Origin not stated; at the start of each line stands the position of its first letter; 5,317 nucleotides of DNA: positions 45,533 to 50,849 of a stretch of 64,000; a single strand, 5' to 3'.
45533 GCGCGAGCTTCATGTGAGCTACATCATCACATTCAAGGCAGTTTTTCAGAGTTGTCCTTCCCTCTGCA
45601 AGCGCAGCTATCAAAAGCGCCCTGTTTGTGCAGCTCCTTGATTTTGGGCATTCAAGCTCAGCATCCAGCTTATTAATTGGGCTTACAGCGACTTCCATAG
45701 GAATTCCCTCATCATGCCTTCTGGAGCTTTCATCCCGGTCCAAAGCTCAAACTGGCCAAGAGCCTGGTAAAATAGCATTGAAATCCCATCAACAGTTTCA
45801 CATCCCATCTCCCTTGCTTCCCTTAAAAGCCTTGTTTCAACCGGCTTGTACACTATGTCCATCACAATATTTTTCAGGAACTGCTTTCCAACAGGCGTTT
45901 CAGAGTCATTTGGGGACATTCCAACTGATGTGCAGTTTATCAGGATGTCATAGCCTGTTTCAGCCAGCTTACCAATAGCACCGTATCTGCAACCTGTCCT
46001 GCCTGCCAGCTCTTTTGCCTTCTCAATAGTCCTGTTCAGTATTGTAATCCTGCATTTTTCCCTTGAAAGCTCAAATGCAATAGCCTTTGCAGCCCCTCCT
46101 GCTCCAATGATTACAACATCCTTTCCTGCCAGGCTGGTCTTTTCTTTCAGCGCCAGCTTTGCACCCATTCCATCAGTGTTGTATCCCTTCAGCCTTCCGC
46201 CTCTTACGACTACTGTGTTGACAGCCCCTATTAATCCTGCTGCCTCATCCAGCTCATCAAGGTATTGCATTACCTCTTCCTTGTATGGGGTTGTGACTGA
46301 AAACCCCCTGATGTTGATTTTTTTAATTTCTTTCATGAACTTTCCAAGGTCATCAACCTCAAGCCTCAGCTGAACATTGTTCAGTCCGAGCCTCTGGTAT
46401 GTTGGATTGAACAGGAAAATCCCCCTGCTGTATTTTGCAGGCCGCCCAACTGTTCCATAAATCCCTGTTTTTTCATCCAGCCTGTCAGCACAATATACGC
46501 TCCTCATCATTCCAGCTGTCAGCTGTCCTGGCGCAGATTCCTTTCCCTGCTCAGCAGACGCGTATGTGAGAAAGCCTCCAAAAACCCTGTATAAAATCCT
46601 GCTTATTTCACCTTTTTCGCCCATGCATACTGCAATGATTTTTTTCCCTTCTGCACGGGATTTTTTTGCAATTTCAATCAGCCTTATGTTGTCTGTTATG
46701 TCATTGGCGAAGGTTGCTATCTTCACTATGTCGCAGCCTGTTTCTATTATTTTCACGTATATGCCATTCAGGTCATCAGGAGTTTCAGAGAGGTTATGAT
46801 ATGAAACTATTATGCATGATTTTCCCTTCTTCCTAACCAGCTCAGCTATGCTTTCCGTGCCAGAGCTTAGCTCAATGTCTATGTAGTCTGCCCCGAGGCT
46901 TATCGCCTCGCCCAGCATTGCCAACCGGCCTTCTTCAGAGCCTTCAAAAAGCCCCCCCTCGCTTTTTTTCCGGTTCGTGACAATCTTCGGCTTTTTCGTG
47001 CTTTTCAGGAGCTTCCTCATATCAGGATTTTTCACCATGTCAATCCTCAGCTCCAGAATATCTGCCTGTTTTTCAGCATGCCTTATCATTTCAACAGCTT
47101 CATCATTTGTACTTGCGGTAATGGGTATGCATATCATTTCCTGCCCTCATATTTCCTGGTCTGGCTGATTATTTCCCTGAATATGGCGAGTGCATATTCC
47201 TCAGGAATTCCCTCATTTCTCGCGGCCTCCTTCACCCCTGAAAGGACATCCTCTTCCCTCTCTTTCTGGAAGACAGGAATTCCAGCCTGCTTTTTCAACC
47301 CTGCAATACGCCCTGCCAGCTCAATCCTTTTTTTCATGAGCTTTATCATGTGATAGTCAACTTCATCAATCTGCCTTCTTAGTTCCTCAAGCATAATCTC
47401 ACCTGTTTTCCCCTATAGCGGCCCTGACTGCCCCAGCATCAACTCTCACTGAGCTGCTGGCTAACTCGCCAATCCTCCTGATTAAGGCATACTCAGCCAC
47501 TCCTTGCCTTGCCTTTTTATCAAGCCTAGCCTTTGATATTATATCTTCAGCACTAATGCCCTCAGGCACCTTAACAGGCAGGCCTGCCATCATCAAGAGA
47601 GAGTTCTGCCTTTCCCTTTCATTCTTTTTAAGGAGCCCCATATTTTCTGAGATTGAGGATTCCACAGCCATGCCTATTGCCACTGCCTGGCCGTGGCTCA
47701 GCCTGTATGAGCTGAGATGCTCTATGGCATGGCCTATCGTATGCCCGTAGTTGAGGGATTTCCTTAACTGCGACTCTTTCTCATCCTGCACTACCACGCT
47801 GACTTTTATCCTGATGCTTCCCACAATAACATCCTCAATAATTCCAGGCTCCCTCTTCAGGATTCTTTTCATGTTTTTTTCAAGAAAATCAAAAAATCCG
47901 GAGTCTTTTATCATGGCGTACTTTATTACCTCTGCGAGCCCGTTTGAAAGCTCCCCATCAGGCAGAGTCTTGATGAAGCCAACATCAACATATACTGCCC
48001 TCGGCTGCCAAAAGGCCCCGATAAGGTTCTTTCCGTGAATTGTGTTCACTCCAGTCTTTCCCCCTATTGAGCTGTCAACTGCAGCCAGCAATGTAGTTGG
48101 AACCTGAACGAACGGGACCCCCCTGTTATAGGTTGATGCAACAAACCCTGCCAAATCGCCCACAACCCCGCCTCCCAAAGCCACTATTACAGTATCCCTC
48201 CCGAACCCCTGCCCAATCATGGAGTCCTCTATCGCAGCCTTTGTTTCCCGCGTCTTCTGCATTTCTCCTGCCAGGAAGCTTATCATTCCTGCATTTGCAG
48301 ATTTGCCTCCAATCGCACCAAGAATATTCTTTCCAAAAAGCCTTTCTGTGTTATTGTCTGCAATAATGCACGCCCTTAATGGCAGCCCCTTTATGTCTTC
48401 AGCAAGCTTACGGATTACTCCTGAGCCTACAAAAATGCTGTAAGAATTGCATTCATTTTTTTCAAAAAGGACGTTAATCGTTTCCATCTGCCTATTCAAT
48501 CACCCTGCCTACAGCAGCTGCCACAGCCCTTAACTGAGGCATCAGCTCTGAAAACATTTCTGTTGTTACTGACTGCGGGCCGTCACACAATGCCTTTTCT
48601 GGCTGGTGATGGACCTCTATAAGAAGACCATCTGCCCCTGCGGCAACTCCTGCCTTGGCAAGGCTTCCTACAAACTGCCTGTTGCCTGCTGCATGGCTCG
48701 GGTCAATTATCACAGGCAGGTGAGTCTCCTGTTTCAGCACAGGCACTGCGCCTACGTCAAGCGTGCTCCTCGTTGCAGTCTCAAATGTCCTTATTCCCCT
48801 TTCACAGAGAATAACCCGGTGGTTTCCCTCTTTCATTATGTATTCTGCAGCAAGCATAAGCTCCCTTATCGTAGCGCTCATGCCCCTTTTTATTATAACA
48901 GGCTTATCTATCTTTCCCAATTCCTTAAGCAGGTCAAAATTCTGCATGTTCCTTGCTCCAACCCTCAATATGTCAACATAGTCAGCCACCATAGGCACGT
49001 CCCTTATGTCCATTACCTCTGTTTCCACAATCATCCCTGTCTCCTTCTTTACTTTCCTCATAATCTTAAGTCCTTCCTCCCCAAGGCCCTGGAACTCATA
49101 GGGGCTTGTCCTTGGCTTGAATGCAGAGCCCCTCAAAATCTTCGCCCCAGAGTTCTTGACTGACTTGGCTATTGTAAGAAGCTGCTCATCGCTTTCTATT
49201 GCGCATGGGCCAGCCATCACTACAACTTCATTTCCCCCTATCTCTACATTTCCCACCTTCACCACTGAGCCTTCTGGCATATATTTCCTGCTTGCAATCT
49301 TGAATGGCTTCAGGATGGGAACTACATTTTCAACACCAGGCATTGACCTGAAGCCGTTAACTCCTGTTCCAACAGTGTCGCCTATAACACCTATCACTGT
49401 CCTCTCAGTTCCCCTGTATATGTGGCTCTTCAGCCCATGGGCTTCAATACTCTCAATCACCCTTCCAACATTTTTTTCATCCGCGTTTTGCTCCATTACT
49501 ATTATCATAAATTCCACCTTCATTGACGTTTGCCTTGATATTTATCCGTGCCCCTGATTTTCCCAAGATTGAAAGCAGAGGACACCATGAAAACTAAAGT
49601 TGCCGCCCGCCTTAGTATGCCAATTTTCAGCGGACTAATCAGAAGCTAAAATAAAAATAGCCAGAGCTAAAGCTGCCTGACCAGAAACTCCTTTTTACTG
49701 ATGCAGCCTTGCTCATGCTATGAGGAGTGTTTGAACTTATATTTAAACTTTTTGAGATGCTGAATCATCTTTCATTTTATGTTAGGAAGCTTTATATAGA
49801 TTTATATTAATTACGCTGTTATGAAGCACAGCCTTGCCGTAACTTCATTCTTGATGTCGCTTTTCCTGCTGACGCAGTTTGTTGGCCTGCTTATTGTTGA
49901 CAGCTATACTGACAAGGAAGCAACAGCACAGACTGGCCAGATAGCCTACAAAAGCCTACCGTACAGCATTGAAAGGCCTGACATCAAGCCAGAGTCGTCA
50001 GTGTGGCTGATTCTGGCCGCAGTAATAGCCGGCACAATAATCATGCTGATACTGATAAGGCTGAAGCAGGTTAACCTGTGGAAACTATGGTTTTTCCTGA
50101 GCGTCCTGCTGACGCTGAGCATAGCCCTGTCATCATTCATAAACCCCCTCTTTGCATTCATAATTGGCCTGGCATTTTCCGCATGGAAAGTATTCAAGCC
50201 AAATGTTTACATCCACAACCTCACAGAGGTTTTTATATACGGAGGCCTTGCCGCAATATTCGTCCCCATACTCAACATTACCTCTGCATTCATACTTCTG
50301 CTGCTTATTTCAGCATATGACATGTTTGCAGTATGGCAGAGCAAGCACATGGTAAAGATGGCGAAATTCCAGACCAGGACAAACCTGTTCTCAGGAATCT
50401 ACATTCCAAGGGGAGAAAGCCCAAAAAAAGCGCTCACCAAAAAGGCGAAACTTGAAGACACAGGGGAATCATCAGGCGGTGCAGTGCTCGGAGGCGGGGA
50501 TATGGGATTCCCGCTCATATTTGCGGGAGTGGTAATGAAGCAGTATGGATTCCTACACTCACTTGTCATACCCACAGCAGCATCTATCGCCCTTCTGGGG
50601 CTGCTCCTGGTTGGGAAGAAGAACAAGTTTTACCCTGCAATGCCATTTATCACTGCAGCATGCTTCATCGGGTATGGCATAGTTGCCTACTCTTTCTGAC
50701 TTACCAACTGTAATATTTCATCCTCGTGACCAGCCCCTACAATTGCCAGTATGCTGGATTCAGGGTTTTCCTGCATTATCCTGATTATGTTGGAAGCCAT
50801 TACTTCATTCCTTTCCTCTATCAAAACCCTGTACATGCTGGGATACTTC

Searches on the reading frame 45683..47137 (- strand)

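Call 21: search_protein_families(library=pfam, proteins=[window:45683-47137:-], max_evalue=0.001)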
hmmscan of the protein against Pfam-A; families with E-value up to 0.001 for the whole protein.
window:45683-47137:- (484 aa): 5 families
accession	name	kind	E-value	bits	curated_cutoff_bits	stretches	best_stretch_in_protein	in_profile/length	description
PF01487.21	DHquinase_I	-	3e-60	204.6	22.2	1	3-215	1-230/230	Type I 3-dehydroquinase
PF08501.16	Shikimate_dh_N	-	9.4e-21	74.3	27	1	230-309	2-83/83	Shikimate dehydrogenase substrate binding domain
PF01488.26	Shikimate_DH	-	2.1e-11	44.5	24.3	1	328-404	2-84/138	Shikimate / quinate 5-dehydrogenase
PF18317.6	SDH_C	-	3.3e-09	36.8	25.8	1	451-478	1-28/31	Shikimate 5'-dehydrogenase C-terminal domain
PF03435.24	Sacchrp_dh_NADP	-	6.9e-05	23.6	25.1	0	341-450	1-97/129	Saccharopine dehydrogenase NADP binding domain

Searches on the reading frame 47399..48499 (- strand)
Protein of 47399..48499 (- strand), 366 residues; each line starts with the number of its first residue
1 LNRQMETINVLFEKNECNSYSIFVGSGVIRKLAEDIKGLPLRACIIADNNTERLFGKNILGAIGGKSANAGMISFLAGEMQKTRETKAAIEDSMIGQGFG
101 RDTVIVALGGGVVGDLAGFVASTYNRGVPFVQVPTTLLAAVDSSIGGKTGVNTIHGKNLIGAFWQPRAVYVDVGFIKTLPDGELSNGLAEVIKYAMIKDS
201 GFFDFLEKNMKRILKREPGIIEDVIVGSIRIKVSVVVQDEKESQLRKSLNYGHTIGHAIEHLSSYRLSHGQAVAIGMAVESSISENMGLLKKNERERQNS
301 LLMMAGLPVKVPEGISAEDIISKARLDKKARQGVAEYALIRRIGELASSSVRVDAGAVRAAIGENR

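Call 21: search_protein_families(library=pfam, proteins=[window:47399-48499:-], max_evalue=0.001)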
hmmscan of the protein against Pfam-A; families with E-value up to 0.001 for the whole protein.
window:47399-48499:- (366 aa): 4 families
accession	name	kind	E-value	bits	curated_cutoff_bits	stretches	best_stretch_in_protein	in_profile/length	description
PF24621.2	DHQS_C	-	8.7e-46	155.9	27.6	1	187-330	1-144/144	3-dehydroquinate synthase C-terminal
PF01761.26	DHQ_synthase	-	2.6e-45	153.2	24.2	1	75-185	4-114/115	3-dehydroquinate synthase N-terminal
PF13685.12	Fe-ADH_2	-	1e-08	35.7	28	1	24-178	2-147/149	Iron-containing alcohol dehydrogenase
PF00465.25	Fe-ADH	-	8.4e-06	25.9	31.3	1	22-137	4-131/168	Iron-containing alcohol dehydrogenase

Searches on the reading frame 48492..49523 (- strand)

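Call 21: search_protein_families(library=pfam, proteins=[window:48492-49523:-], max_evalue=0.001)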
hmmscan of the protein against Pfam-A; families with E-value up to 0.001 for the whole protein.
window:48492-49523:- (343 aa): 3 families
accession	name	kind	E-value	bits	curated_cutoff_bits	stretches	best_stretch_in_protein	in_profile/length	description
PF00793.26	DAHP_synth_1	-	3.1e-84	282.5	25.5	1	92-329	9-259/270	DAHP synthetase I family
PF18152.6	DAHP_snth_FXD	-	1.9e-22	79.3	27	1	6-72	1-67/67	DAHP synthase ferredoxin-like domain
PF03102.20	NeuB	-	4.2e-10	39.9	22.1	1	145-341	51-239/241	NeuB family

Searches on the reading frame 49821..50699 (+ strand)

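Call 21: search_protein_families(library=pfam, proteins=[window:49821-50699:+], max_evalue=0.001)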
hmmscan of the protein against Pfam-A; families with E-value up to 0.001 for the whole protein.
window:49821-50699:+ (292 aa): 1 family
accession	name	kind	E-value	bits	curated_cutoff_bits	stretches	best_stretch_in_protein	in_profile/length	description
PF06550.16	SPP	-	5.5e-13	49.5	23.9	1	49-288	25-277/283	Signal-peptide peptidase, presenilin aspartyl protease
